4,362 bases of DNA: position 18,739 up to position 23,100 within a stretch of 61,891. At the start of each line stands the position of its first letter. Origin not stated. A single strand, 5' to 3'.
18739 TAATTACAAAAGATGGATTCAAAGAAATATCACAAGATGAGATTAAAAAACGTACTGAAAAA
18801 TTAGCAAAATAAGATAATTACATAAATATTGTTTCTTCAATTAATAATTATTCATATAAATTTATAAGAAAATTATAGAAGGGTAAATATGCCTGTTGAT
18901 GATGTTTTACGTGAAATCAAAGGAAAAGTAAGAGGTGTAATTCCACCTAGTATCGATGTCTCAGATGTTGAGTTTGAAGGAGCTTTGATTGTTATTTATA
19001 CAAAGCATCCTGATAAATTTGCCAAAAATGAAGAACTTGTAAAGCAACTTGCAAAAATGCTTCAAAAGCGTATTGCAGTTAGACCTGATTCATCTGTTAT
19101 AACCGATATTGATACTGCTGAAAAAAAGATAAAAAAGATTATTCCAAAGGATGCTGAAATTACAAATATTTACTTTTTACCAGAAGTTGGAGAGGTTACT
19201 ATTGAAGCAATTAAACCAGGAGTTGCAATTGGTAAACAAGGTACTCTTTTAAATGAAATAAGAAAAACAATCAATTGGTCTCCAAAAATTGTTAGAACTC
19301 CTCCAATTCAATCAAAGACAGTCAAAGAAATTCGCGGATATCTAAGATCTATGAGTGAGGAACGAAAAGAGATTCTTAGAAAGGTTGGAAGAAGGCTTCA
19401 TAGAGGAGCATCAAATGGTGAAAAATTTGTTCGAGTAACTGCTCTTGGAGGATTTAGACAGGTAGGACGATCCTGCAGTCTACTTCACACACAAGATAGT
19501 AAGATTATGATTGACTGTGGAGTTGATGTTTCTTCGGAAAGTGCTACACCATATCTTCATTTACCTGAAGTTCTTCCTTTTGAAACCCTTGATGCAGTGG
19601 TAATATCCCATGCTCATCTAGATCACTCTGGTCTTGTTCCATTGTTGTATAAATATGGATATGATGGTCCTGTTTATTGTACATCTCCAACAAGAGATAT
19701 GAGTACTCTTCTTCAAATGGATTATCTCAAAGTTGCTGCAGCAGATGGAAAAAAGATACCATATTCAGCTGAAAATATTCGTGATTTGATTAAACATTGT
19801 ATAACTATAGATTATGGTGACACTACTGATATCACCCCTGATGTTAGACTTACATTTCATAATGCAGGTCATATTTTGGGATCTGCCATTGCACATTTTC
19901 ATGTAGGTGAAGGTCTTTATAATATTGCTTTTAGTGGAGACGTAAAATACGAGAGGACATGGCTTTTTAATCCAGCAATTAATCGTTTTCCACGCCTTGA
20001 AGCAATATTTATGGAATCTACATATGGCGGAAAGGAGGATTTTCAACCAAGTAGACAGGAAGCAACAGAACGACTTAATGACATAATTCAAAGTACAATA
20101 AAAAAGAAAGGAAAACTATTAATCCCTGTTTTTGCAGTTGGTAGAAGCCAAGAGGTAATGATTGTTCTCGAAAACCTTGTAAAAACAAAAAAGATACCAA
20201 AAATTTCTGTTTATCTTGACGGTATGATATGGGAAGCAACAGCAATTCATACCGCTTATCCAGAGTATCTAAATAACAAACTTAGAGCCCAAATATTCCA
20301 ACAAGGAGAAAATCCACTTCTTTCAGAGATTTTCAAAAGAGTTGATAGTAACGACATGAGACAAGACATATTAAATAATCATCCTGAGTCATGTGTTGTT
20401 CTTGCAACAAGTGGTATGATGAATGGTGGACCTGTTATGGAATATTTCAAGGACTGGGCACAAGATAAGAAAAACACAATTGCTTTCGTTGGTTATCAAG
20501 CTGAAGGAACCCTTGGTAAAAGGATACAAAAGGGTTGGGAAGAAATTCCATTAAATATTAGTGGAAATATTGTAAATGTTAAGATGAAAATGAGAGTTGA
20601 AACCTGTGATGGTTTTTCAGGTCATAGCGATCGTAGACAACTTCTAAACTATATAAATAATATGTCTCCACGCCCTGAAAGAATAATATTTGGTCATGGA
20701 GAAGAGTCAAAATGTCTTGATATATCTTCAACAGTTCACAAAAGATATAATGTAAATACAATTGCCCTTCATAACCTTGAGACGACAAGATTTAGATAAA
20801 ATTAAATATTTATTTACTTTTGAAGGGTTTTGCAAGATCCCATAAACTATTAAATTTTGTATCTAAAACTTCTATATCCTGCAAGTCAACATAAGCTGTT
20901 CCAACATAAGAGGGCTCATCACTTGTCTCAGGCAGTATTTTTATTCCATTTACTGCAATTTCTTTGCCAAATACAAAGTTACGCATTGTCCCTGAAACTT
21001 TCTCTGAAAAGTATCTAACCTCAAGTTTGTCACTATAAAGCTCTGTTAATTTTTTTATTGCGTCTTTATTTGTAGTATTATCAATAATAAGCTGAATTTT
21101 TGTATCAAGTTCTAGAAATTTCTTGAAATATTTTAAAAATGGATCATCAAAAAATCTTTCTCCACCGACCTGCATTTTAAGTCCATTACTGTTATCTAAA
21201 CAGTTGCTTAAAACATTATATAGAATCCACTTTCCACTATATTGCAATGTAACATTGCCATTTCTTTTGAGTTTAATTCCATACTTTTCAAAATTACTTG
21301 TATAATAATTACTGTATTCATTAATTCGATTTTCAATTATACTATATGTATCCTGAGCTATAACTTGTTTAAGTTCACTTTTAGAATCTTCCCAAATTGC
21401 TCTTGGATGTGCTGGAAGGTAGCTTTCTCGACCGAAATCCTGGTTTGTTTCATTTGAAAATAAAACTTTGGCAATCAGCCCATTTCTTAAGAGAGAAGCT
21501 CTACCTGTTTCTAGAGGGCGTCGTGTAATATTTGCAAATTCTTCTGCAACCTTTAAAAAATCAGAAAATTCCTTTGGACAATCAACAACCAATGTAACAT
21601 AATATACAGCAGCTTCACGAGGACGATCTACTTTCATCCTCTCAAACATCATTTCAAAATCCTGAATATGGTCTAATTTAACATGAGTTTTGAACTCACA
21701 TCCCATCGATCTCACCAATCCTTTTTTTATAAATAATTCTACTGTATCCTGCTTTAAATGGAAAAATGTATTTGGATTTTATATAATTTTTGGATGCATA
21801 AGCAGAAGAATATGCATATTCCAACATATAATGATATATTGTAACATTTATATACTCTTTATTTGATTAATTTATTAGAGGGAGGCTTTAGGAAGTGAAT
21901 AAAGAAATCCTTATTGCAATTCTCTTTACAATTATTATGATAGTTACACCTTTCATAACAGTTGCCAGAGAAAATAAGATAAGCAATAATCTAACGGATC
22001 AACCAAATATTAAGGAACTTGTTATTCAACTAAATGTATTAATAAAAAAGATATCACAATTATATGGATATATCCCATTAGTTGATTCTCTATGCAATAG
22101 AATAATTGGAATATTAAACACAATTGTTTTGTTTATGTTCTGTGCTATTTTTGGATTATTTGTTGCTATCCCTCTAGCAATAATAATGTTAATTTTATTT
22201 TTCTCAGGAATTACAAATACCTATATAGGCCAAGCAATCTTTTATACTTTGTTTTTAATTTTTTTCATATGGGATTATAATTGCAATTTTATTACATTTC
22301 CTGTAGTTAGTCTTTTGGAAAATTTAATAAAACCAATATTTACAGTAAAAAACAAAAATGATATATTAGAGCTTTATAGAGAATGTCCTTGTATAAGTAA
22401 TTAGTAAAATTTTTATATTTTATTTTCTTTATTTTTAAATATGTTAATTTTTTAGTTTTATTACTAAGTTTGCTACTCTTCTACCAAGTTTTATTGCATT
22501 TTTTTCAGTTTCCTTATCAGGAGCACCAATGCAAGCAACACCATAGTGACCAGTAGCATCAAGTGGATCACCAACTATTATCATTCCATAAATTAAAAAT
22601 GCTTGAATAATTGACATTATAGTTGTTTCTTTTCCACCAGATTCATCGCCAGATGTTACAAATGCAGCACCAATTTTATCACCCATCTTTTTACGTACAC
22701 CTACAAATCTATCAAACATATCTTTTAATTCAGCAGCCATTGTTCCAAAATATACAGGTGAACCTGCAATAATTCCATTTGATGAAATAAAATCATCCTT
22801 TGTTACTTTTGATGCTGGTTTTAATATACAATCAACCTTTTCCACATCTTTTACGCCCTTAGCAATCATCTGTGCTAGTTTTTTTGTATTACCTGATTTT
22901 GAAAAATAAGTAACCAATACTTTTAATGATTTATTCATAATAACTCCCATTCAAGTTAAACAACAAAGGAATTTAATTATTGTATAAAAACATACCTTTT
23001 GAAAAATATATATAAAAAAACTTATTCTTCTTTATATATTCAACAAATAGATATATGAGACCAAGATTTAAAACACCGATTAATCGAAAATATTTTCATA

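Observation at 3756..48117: Shared C-terminal module (PKD-like + P-R motif + amphipathic ..ERFP.L.. tail) on 13 unrelated secreted proteins: candidate archaeal sorting/secretion signal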

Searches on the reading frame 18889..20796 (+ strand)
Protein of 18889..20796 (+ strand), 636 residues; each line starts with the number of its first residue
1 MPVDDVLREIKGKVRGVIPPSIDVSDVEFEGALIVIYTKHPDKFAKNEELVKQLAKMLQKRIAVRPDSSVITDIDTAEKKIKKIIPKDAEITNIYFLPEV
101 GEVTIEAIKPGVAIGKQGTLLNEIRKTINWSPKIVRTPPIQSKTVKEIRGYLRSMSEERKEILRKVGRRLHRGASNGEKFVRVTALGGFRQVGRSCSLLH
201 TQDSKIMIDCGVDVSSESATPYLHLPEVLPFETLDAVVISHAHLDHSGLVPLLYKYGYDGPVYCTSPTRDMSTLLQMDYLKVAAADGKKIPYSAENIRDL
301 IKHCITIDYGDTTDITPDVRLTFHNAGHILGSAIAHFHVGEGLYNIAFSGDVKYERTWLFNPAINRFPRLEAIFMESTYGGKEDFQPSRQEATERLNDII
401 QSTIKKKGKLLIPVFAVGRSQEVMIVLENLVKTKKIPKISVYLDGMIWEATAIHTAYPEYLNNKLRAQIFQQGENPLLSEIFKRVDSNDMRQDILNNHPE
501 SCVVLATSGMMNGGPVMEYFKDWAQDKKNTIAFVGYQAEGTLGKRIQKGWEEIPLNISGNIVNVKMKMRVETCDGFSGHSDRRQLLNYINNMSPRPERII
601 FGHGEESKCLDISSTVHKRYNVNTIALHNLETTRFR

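Call 40: search_protein_families(library=pfam, proteins=[window:18889-20796:+], max_evalue=0.001)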
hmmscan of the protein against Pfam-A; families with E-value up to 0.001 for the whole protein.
window:18889-20796:+ (636 aa): 6 families
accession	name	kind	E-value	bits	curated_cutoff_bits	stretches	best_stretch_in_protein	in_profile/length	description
PF10996.14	Beta-Casp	-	2.4e-35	122.1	27.7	1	421-546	2-120/120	Beta-Casp domain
PF17214.9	KH_TffA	-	2.5e-25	88.7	22.6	1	4-70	1-67/68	Transcription termination factor FttA, KH domain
PF07521.17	RMMBL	-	1.2e-15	57.6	21.6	1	564-625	2-61/63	Zn-dependent metallo-hydrolase RNA specificity domain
PF16661.11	Lactamase_B_6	-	4.9e-14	52.6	27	1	198-336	1-148/193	Metallo-beta-lactamase superfamily domain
PF00753.33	Lactamase_B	-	1.1e-12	48.8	22.7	1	193-392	5-177/196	Metallo-beta-lactamase superfamily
PF12706.13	Lactamase_B_2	-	2.9e-09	37.3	27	1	205-355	2-146/200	Beta-lactamase superfamily domain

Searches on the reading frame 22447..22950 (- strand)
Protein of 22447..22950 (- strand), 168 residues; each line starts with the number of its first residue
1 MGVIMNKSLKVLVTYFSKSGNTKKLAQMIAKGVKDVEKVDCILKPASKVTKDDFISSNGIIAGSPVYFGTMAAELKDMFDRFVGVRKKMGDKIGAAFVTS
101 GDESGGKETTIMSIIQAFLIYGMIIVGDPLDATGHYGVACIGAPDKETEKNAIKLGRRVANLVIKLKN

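Call 39: search_protein_families(library=pfam, proteins=[window:22447-22950:-], max_evalue=0.001)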
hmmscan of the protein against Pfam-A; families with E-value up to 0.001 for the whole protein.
window:22447-22950:- (168 aa): 4 families
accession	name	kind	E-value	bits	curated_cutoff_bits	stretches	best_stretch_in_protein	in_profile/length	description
PF03358.20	FMN_red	-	2.2e-14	53.7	24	1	49-128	63-142/152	NADPH-dependent FMN reductase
PF12724.12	Flavodoxin_5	-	4.1e-07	30.8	27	1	12-104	1-88/145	Flavodoxin domain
PF12641.12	Flavodoxin_3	-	0.00021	21.6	27.5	1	12-55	1-44/160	Flavodoxin domain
PF00258.30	Flavodoxin_1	-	0.0003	21.4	25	1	13-103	1-97/143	Flavodoxin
